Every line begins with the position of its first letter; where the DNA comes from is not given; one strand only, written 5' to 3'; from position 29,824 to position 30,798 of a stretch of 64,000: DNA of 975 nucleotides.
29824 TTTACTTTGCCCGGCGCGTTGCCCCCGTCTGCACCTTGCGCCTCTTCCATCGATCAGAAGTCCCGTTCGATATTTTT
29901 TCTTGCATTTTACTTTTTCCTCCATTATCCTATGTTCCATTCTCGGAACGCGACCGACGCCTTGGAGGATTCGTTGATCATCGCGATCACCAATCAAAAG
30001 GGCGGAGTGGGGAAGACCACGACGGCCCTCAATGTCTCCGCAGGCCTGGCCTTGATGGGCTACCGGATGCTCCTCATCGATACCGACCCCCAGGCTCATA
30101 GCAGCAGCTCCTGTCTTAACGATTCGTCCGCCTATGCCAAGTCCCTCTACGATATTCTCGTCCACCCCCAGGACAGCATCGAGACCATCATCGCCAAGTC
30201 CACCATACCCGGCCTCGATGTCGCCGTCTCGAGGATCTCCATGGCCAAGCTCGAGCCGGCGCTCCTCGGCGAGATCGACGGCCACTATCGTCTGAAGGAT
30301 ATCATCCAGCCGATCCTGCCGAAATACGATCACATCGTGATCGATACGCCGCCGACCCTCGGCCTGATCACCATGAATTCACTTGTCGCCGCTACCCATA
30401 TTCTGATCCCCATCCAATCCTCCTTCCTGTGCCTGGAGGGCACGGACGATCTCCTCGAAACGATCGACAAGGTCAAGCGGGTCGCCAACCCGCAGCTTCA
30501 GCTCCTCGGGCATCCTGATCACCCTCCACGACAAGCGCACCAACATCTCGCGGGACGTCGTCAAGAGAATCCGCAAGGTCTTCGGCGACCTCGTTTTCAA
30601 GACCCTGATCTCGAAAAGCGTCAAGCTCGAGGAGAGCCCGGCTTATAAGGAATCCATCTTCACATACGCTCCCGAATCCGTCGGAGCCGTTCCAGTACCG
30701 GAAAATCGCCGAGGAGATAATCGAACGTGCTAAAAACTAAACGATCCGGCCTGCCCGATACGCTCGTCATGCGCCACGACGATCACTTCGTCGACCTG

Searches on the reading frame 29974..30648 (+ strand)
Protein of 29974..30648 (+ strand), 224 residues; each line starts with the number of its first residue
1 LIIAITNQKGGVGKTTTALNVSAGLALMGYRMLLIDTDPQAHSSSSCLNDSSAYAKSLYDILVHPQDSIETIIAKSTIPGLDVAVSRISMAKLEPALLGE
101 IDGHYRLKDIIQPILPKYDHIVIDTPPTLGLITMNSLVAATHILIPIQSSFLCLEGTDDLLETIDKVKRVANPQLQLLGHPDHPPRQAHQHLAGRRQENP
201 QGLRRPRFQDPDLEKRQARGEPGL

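Call 10: search_protein_families(library=pfam, proteins=[window:29974-30648:+], max_evalue=0.01)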
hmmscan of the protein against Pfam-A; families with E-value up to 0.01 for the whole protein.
window:29974-30648:+ (224 aa): 7 families
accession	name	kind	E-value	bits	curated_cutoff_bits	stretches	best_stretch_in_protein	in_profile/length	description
PF13614.12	AAA_31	-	5.4e-52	176.7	27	1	2-176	3-176/177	AAA domain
PF01656.29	CbiA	-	2.5e-15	57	25.4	1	3-179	1-77/125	CobQ/CobB/MinD/ParA nucleotide binding domain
PF09140.17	MipZ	-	4.6e-11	43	20.7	1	2-165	2-143/262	ATPase MipZ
PF02374.21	ArsA_ATPase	-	3e-09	37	24.3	1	8-132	8-142/305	Anion-transporting ATPase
PF10609.15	ParA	-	9.4e-08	32.2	27.1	1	2-132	5-126/246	NUBPL iron-transfer P-loop NTPase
PF00142.24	Fer4_NifH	-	1.5e-07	31.6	25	1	3-51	3-50/271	4Fe-4S iron sulfur cluster binding proteins, NifH/frxC family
PF06564.18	CBP_BcsQ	-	0.0091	16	21.3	0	2-41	3-42/234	Cellulose biosynthesis protein BcsQ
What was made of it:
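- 29974..30740 (+): parA (Soj-type ATPase). Frame broken by single-base insertions at about 30508 and 30689, which are probably assembly errors. Pfam AAA_31 at 5.4e-52 (call 10).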

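Call 11: find_homologous_proteins(query=window:29974-30519:+, max_evalue=1e-20)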
Query window:29974-30519:+ (182 aa): 7982 proteins with E <= 1e-20 among 8000 candidates; the best 120 are listed.
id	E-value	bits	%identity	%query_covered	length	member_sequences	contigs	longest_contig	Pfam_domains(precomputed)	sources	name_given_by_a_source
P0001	1.2e-110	385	99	100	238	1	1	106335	PF00142.25,PF10609.16,PF01656.30,PF13614.13,PF09140.18,PF02374.22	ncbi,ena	-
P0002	3.9e-104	364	96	98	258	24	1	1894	PF00142.25,PF10609.16,PF01656.30,PF13614.13,PF09140.18,PF06564.19,PF02374.22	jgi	jgi:chromosome partitioning protein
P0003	9.0e-94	330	86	98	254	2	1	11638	PF00142.25,PF10609.16,PF01656.30,PF13614.13,PF09140.18,PF06564.19,PF02374.22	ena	-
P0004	2.1e-93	329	85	98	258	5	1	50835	PF00142.25,PF10609.16,PF01656.30,PF13614.13,PF09140.18,PF06564.19,PF02374.22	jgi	jgi:chromosome partitioning protein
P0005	5.1e-93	328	84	98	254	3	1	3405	PF00142.25,PF10609.16,PF01656.30,PF13614.13,PF09140.18,PF02374.22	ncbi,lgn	-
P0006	6.7e-93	327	83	98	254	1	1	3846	PF00142.25,PF10609.16,PF01656.30,PF13614.13,PF09140.18,PF02374.22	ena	-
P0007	2.3e-92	326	80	98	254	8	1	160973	PF00142.25,PF10609.16,PF01656.30,PF13614.13,PF09140.18,PF06564.19,PF02374.22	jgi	-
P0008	4.7e-92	325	82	98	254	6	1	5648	PF00142.25,PF10609.16,PF01656.30,PF13614.13,PF09140.18,PF06564.19,PF02374.22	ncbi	-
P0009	7.0e-92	324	82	98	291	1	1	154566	PF00142.25,PF10609.16,PF01656.30,PF13614.13,PF09140.18,PF06564.19,PF02374.22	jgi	jgi:chromosome partitioning protein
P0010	7.1e-92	324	93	89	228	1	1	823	PF00142.25,PF10609.16,PF01656.30,PF13614.13,PF09140.18,PF02374.22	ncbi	-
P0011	1.5e-91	323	82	98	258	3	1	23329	PF00142.25,PF10609.16,PF01656.30,PF13614.13,PF09140.18,PF06564.19,PF02374.22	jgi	jgi:chromosome partitioning protein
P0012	1.9e-91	323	83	98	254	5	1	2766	PF00142.25,PF10609.16,PF01656.30,PF13614.13,PF09140.18,PF06564.19,PF02374.22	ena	-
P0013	6.9e-91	321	82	98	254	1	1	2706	PF00142.25,PF10609.16,PF01656.30,PF13614.13,PF09140.18,PF06564.19,PF02374.22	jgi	-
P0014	1.1e-90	320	80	98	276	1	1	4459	PF00142.25,PF10609.16,PF01656.30,PF13614.13,PF09140.18,PF06564.19,PF02374.22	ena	-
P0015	1.1e-90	320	79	98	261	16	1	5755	PF00142.25,PF10609.16,PF01656.30,PF13614.13,PF09140.18,PF06564.19,PF02374.22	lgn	-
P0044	6.0e-87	308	77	98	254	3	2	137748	PF00142.25,PF10609.16,PF01656.30,PF13614.13,PF09140.18,PF06564.19,PF02374.22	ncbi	-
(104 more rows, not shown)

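Call 12: find_encoding_contigs(protein=P0001, flank=3000, max_places=3)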
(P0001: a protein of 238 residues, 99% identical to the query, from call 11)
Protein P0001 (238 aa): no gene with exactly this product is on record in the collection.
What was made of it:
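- Tried and rejected: The look-up through P0001 failed (call 12).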

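Call 13: find_encoding_contigs(protein=P0002, flank=3000, max_places=4)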
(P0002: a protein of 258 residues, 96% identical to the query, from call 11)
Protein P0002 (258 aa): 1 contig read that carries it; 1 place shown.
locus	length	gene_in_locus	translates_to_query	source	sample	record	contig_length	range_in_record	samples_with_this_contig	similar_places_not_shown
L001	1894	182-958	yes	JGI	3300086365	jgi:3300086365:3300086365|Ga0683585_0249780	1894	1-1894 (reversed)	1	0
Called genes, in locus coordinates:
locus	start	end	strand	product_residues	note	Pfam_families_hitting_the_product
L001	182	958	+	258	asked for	PF00142:Fer4_NifH (weak), PF01656:CbiA, PF02374:ArsA_ATPase, PF06564:CBP_BcsQ (faint), PF09140:MipZ, PF10609:ParA (weak), PF13614:AAA_31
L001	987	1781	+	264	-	PF02195:ParB_N, PF17762:HTH_ParB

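Call 14: find_encoding_contigs(protein=P0004, flank=3000, max_places=3)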
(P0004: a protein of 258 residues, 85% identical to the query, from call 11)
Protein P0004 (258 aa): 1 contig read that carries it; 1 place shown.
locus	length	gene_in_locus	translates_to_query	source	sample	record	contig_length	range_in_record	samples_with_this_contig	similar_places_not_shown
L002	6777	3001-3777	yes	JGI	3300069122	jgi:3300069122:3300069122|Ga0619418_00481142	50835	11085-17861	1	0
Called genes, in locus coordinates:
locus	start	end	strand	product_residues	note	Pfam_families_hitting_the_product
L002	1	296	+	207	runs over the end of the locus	PF00027:cNMP_binding, PF13545:HTH_Crp_2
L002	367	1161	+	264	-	PF00037:Fer4 (faint), PF12837:Fer4_6 (weak), PF13237:Fer4_10, PF14697:Fer4_21 (weak), PF12838:Fer4_7, PF13187:Fer4_9 (weak), PF13484:Fer4_16 (faint), PF27217:AF_0155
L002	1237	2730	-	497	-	PF00324:AA_permease, PF13520:AA_permease_2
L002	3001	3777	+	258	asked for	PF00142:Fer4_NifH (weak), PF01656:CbiA, PF02374:ArsA_ATPase, PF06564:CBP_BcsQ (faint), PF09140:MipZ, PF10609:ParA, PF13614:AAA_31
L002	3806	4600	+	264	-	PF02195:ParB_N, PF17762:HTH_ParB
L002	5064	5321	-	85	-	PF00515:TPR_1 (faint), PF07719:TPR_2 (faint), PF13181:TPR_8 (faint), PF13414:TPR_11 (weak)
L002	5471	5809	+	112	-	-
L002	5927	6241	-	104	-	PF13432:TPR_16 (faint), PF12895:ANAPC3 (faint), PF13424:TPR_12 (faint), PF07719:TPR_2 (faint), PF13428:TPR_14 (faint), PF13176:TPR_7 (faint), PF14559:TPR_19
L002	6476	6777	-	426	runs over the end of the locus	PF07498:Rho_N (weak), PF07497:Rho_RNA_bind, PF00006:ATP-synt_ab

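Call 15: find_encoding_contigs(protein=P0003, flank=3000, max_places=3)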
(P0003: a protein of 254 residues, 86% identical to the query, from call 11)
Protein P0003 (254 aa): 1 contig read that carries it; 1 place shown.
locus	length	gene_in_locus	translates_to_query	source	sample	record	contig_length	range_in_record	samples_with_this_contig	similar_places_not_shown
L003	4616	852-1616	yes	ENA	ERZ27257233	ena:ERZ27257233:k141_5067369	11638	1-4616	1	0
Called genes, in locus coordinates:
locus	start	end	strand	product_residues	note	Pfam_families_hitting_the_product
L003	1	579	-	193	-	?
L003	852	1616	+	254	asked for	PF00142:Fer4_NifH, PF01656:CbiA, PF02374:ArsA_ATPase, PF06564:CBP_BcsQ (faint), PF09140:MipZ, PF10609:ParA, PF13614:AAA_31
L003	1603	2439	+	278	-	PF02195:ParB_N, PF17762:HTH_ParB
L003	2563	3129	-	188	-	-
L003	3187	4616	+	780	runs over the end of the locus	-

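Call 26: find_encoding_contigs(protein=P0007, flank=10000, max_places=2)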
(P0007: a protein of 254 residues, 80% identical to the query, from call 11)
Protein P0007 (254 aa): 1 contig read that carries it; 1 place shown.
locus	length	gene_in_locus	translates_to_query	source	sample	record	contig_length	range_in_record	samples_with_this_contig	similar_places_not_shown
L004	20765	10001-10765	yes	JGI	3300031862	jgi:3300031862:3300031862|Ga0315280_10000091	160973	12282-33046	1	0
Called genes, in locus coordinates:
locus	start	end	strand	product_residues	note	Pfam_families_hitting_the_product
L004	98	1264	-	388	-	PF02310:B12-binding, PF04055:Radical_SAM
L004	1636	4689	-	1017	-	PF19543:GH123_N, PF22680:Glyco_hydro_123_N_2 (weak)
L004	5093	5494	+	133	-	-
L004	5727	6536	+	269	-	PF19420:DDAH_eukar, PF02274:ADI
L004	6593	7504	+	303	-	PF22680:Glyco_hydro_123_N_2 (weak)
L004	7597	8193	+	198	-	PF13320:GH123_cat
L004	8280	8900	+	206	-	PF00027:cNMP_binding, PF13545:HTH_Crp_2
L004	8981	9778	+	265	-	PF00037:Fer4 (faint), PF12797:Fer4_2 (faint), PF12837:Fer4_6, PF13237:Fer4_10, PF14697:Fer4_21 (weak), PF12838:Fer4_7, PF13187:Fer4_9 (weak), PF27217:AF_0155, +1 more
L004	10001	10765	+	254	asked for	PF00142:Fer4_NifH, PF01656:CbiA, PF02374:ArsA_ATPase, PF06564:CBP_BcsQ (weak), PF09140:MipZ, PF10609:ParA, PF13614:AAA_31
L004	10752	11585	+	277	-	PF02195:ParB_N, PF17762:HTH_ParB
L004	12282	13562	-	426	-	PF07498:Rho_N, PF07497:Rho_RNA_bind, PF00006:ATP-synt_ab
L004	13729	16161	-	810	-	PF02190:LON_substr_bdg, PF00004:AAA, PF07728:AAA_5 (weak), PF22667:Lon_lid, PF05362:Lon_C, PF13541:ChlI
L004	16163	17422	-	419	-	PF06689:zf-C4_ClpX, PF01078:Mg_chelatase (faint), PF00493:MCM, PF05496:RuvB_N (faint), PF00004:AAA, PF07724:AAA_2, PF07728:AAA_5 (weak), PF10431:ClpB_D2-small, +2 more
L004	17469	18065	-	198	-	PF00574:CLP_protease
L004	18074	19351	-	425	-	PF05697:Trigger_N, PF05698:Trigger_C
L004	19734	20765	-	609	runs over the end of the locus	PF13365:Trypsin_2, PF12895:ANAPC3, PF13432:TPR_16, PF23914:TPR_CcmH_CycH, PF13432:TPR_16, PF14559:TPR_19, PF12895:ANAPC3, PF14559:TPR_19, +33 more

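Call 27: find_encoding_contigs(protein=P0009, flank=10000, max_places=2)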
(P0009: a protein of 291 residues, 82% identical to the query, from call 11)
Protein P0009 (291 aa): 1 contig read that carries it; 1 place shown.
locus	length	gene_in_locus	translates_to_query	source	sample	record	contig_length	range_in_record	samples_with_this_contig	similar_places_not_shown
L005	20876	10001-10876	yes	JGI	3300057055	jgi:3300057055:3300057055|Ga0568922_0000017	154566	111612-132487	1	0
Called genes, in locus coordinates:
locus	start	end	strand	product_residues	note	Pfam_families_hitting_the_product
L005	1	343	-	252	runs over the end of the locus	PF01061:ABC2_membrane, PF12698:ABC2_membrane_3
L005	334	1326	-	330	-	PF00005:ABC_tran, PF13304:AAA_21, PF13732:DrrA1-3_C (weak)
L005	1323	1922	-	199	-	PF04140:ICMT (weak), PF04191:PEMT (weak)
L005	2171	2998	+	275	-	PF19420:DDAH_eukar, PF02274:ADI (weak)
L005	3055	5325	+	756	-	PF22680:Glyco_hydro_123_N_2 (weak), PF13320:GH123_cat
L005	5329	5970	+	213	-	PF00027:cNMP_binding, PF13545:HTH_Crp_2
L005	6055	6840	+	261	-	PF00037:Fer4 (faint), PF12837:Fer4_6, PF13237:Fer4_10, PF13459:Fer4_15 (faint), PF14697:Fer4_21 (weak), PF12838:Fer4_7, PF13187:Fer4_9 (weak), PF27217:AF_0155, +1 more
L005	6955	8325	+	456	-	PF12838:Fer4_7, PF13484:Fer4_16 (weak)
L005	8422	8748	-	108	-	-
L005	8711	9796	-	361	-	PF00324:AA_permease, PF13520:AA_permease_2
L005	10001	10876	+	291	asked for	PF10609:ParA, PF13614:AAA_31, PF00142:Fer4_NifH (weak), PF01656:CbiA, PF02374:ArsA_ATPase, PF06564:CBP_BcsQ (faint), PF09140:MipZ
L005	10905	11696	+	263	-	PF02195:ParB_N, PF17762:HTH_ParB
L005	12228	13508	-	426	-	PF07498:Rho_N (weak), PF07497:Rho_RNA_bind, PF00006:ATP-synt_ab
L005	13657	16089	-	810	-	PF02190:LON_substr_bdg, PF00004:AAA, PF07728:AAA_5, PF22667:Lon_lid, PF05362:Lon_C, PF13541:ChlI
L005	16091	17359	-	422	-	PF06689:zf-C4_ClpX, PF00493:MCM, PF01078:Mg_chelatase (faint), PF14532:Sigma54_activ_2 (weak), PF00004:AAA, PF07724:AAA_2, PF07728:AAA_5 (weak), PF10431:ClpB_D2-small, +2 more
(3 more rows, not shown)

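Call 28: find_encoding_contigs(protein=P0044, flank=10000, max_places=2)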
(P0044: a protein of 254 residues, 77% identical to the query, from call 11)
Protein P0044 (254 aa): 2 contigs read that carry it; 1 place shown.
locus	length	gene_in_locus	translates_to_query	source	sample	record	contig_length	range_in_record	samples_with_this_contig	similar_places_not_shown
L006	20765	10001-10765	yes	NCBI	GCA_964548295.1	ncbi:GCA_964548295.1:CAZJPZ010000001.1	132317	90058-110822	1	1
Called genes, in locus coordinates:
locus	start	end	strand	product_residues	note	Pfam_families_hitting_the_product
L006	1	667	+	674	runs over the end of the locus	PF01841:Transglut_core, PF13471:Transglut_core3 (faint)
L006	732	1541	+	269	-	PF19420:DDAH_eukar, PF02274:ADI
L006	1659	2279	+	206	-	PF00027:cNMP_binding, PF13545:HTH_Crp_2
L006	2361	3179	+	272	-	PF00037:Fer4 (faint), PF12837:Fer4_6, PF13237:Fer4_10, PF13459:Fer4_15 (faint), PF14697:Fer4_21 (weak), PF12838:Fer4_7, PF13187:Fer4_9 (weak), PF27217:AF_0155, +1 more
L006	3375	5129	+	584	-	PF00474:SSF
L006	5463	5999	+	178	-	-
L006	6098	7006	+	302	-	-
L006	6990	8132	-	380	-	-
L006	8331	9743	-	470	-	PF00324:AA_permease, PF13520:AA_permease_2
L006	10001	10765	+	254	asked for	PF00142:Fer4_NifH, PF01656:CbiA, PF02374:ArsA_ATPase, PF06564:CBP_BcsQ (weak), PF09140:MipZ, PF10609:ParA (weak), PF13614:AAA_31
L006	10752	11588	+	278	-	PF02195:ParB_N, PF17762:HTH_ParB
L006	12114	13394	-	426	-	PF07498:Rho_N (weak), PF07497:Rho_RNA_bind, PF00006:ATP-synt_ab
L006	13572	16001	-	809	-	PF02190:LON_substr_bdg, PF00004:AAA, PF07728:AAA_5 (weak), PF22667:Lon_lid, PF05362:Lon_C, PF13541:ChlI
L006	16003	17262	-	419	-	PF06689:zf-C4_ClpX, PF00493:MCM, PF01078:Mg_chelatase (faint), PF05496:RuvB_N (faint), PF00158:Sigma54_activat (faint), PF00004:AAA, PF07724:AAA_2, PF10431:ClpB_D2-small, +2 more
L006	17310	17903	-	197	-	PF00574:CLP_protease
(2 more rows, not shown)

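Call 34: search_solved_structures(query=L002:3806-4600:+, max_evalue=0.001, show_alignments=4)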
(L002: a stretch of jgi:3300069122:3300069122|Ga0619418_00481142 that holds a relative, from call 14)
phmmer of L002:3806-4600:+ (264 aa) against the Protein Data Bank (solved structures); distinct sequences matched with E-value up to 0.001: 14.
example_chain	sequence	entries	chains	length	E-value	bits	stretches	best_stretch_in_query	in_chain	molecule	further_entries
1vz0_A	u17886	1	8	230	3.1e-36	128.7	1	16-218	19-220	Chromosome-partitioning protein Spo0J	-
7bnk_A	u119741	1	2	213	2.9e-32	115.7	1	22-213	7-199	ParB family protein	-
7bnr_A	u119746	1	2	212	9.1e-32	114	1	37-213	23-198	ParB family protein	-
7o0n_A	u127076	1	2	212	1.7e-31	113.1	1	22-213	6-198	ParB family protein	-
7ng0_A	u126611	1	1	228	1.4e-28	103.6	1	20-220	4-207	Nucleoid occlusion protein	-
7nfu_A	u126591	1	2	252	3.4e-28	102.3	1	19-220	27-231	Nucleoid occlusion protein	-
6t1f_A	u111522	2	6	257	3.6e-27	99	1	21-212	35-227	Chromosome-partitioning protein ParB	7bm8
7ol9_A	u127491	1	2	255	4.9e-25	92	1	20-220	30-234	Nucleoid occlusion protein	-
6sdk_A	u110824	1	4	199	3.1e-23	86.1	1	19-196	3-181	Stage 0 sporulation protein J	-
4umk_A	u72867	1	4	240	3.7e-22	82.6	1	23-212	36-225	PROBABLE CHROMOSOME-PARTITIONING PROTEIN PARB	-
6y93_A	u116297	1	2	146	3e-11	46.8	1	98-220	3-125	Nucleoid occlusion protein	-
8qa8_A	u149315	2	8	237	5.7e-11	45.9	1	22-197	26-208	Transcriptional repressor protein KorB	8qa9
6s6h_A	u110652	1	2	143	1.8e-08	37.7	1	99-219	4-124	Chromosome-partitioning protein ParB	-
6ryk_A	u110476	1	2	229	3.2e-05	27.1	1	15-114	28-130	ParB-like nuclease domain protein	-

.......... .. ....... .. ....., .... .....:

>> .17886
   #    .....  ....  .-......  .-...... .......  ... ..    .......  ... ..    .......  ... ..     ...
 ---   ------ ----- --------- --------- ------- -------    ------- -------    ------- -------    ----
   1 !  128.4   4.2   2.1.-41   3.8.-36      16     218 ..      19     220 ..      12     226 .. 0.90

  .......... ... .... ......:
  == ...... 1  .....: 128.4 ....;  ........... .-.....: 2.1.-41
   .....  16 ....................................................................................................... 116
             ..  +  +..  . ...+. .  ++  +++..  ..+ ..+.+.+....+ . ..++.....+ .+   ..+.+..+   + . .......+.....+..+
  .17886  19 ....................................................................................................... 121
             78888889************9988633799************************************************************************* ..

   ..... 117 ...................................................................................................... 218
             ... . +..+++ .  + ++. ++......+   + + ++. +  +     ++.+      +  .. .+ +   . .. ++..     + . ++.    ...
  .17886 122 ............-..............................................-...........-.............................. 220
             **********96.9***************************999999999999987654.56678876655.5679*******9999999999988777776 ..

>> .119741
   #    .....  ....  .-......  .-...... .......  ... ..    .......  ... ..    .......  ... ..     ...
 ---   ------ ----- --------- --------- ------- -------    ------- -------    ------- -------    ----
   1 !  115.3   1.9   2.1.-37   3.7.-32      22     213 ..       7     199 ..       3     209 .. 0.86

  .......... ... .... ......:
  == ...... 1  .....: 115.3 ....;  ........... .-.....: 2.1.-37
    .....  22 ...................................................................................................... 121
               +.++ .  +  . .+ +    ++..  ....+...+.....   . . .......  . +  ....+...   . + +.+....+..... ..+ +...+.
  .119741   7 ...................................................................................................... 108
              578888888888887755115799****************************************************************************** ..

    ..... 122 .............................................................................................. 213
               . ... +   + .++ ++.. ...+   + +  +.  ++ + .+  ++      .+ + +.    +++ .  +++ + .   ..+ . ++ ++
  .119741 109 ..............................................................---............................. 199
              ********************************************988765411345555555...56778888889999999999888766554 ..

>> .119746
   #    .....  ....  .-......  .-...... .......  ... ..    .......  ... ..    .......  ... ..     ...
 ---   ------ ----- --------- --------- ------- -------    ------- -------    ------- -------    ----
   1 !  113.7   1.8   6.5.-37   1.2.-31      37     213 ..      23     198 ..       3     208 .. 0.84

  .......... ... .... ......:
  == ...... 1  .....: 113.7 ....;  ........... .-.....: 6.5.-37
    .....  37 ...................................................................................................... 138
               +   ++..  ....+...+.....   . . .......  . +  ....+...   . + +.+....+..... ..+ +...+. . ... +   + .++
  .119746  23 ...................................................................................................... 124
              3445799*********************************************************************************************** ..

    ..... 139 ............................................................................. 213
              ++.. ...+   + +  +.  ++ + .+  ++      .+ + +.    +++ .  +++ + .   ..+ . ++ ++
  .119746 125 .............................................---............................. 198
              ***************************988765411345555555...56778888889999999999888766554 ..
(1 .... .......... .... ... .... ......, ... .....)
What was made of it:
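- Closest known: Canonical chromosomal parS. Same: The adjacent ParB has the ParB_N and HTH_ParB domains and the GERR and ENLQR CTPase motifs, and its best structural relative by sequence is T. thermophilus Spo0J (3.1e-36, call 34).
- Closest known: Secondary-replicon and plasmid ParABS with their own parS. Different: KorB is a much weaker match (5.7e-11, call 34).
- Mapped on Caulobacter numbering through 1vz0, this means R173 is kept, with Q162H, N178E, G201K/R and R204L (call 34).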

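Call 73: search_protein_families(library=ncbifam, proteins=[L002:3806-4600:+, L002:3013-3777:+], max_evalue=0.00001)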
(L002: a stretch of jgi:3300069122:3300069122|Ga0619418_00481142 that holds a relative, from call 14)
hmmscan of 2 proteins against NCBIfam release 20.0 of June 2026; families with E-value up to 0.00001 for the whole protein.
L002:3806-4600:+ (264 aa): 7 families
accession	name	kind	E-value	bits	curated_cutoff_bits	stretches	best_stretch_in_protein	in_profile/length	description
TIGR04285.1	nucleoid_noc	exception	2.3e-47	161.5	315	1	20-212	2-195/255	nucleoid occlusion protein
TIGR00180.1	parB_part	domain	1.9e-44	151.6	58.45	1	20-194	5-185/186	ParB/RepB/Spo0J family partition protein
TIGR03734.1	PRTRC_parB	hypoth_equivalog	5.2e-22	78.1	278.6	1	31-148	7-128/555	PRTRC system ParB family protein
TIGR03454.1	partition_RepB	equivalog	3.8e-18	65.9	201.5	1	15-205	59-254/325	plasmid partitioning protein RepB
NF010406.0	PRK13832.1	subfamily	1.3e-09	37.2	640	1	31-188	18-177/578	plasmid partitioning protein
NF010440.0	PRK13866.1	equivalog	8e-09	35.1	522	1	42-185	90-239/336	plasmid partitioning protein RepB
NF053625.1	SerKinSerKArch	equivalog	3.2e-06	26.5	380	0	23-92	19-88/244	ADP-dependent L-serine kinase SerK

L002:3013-3777:+ (254 aa): 20 families
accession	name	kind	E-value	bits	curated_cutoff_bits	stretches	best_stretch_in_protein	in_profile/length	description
TIGR03453.1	partition_RepA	equivalog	8.1e-34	117.1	348.45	1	2-246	106-368/387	plasmid partitioning protein RepA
NF041546.1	ParA_partition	equivalog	3.5e-30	105.1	180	2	2-70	1-67/203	ParA family partition ATPase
NF041283.1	PrgP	equivalog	4.5e-24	85.3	400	1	2-220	4-230/297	ParA superfamily DNA segregation protein PrgP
TIGR01969.1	minD_arch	subfamily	6.4e-21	74.7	201.75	1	1-250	1-232/251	cell division ATPase MinD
NF010443.0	PRK13869.1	subfamily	1.7e-20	73.2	446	1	2-237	123-376/405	plasmid-partitioning protein RepA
NF010259.0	PRK13705.1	equivalog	1.2e-17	64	725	1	2-215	108-335/388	plasmid-partitioning protein SopA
TIGR03371.1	cellulose_yhjQ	equivalog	6.6e-17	61.8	157.85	1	110-246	106-239/246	cellulose biosynthesis protein BcsQ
TIGR01007.1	eps_fam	subfamily_domain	6.2e-16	58.5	108.05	1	2-187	19-192/204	polysaccharide biosynthesis tyrosine autokinase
TIGR01287.1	nifH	equivalog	2.3e-12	46.8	394.35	1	8-64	7-61/275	nitrogenase iron protein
TIGR01968.1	minD_bact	equivalog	1e-11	44.7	212.9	1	2-168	3-162/261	septum site-determining protein MinD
NF033200.1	F430_CfbC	exception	2.2e-11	43.6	402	1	8-64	7-61/260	Ni-sirohydrochlorin a,c-diamide reductive cyclase ATP-dependent reductase subunit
TIGR00345.1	GET3_arsA_TRC40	subfamily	3.2e-10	40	135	1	9-139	5-147/299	TRC40/GET3/ArsA family transport-energizing ATPase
NF009701.0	PRK13230.1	subfamily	9.7e-10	37.9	350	1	8-69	8-68/291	nitrogenase reductase-like protein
TIGR04291.1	arsen_driv_ArsA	equivalog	7.1e-08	31.6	650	1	5-46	324-365/565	arsenical pump-driving ATPase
TIGR01281.1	DPOR_bchL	equivalog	1.2e-07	31.3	345.15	1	1-49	1-47/268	ferredoxin:protochlorophyllide reductase (ATP-dependent) iron-sulfur ATP-binding protein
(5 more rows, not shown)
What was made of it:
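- On parS centromere of a ParABS system (general kind): TIGR00180 on the L002 orthologue at 151.6 bits against a cutoff of 58.45 (call 73).
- Closest known: Noc / NBS. Different: NCBIfam's Noc model scores 161.5 bits, far below its cutoff of 315 (call 73).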
